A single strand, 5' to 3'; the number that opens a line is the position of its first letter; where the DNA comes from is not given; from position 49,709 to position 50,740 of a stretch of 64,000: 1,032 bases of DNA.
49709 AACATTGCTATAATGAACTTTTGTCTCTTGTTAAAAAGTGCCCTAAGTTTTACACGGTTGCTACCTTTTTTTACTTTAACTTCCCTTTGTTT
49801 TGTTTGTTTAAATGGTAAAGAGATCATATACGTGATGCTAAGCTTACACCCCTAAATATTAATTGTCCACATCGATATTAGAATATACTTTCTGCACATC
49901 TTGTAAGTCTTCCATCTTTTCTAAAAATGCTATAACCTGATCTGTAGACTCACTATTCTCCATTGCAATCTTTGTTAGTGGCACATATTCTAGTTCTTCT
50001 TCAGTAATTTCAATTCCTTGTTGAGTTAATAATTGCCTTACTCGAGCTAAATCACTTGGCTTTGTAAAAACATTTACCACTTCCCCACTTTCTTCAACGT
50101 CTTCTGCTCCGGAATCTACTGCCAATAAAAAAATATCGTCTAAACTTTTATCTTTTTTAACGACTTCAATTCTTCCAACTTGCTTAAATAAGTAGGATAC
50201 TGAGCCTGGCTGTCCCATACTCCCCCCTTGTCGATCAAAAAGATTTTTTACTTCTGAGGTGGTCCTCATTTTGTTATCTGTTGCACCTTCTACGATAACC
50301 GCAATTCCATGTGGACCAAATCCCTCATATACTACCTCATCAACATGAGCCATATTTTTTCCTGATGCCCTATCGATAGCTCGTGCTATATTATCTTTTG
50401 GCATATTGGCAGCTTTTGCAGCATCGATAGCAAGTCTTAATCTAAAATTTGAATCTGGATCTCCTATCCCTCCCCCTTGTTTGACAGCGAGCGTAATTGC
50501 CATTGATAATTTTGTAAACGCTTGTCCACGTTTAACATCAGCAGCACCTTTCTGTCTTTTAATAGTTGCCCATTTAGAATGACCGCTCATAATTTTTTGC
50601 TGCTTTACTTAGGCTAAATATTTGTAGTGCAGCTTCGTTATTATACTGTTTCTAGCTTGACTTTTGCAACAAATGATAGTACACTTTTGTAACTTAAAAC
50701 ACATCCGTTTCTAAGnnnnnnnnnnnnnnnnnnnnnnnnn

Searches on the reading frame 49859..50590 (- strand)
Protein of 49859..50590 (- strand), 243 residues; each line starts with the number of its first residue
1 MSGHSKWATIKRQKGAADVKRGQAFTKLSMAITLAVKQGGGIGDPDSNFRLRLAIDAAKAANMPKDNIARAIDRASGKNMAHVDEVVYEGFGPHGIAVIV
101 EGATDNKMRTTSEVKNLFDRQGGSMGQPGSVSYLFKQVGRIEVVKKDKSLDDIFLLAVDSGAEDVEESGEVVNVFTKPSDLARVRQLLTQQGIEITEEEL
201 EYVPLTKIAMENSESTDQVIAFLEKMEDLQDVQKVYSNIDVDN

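Call 65: find_encoding_contigs(protein=window:49859-50590:-, flank=10000, max_places=1)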
Protein window:49859-50590:- (243 aa): 6 contigs read that carry it; 1 place shown.
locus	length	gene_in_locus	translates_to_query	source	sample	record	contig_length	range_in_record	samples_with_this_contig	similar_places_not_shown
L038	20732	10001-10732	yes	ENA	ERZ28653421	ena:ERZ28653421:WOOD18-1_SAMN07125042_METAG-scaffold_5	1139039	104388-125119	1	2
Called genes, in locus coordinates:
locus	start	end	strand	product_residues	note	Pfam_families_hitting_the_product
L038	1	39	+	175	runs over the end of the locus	-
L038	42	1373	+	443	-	PF00772:DnaB, PF13481:AAA_25, PF03796:DnaB_C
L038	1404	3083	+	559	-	PF00128:Alpha-amylase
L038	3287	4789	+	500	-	PF02789:Peptidase_M17_N, PF00883:Peptidase_M17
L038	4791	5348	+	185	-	PF08207:EFP_N, PF01132:EFP, PF09285:Elong-fact-P_C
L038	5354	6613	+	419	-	PF05977:MFS_3, PF07690:MFS_1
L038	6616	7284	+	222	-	PF01790:LGT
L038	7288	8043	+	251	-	PF00849:PseudoU_synth_2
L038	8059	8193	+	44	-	-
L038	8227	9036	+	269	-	-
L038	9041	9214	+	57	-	-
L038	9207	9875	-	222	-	PF00515:TPR_1 (faint), PF13181:TPR_8 (weak)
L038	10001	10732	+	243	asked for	PF20772:TACO1_YebC_N, PF01709:Transcrip_reg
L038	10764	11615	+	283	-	PF18900:DUF5656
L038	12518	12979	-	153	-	-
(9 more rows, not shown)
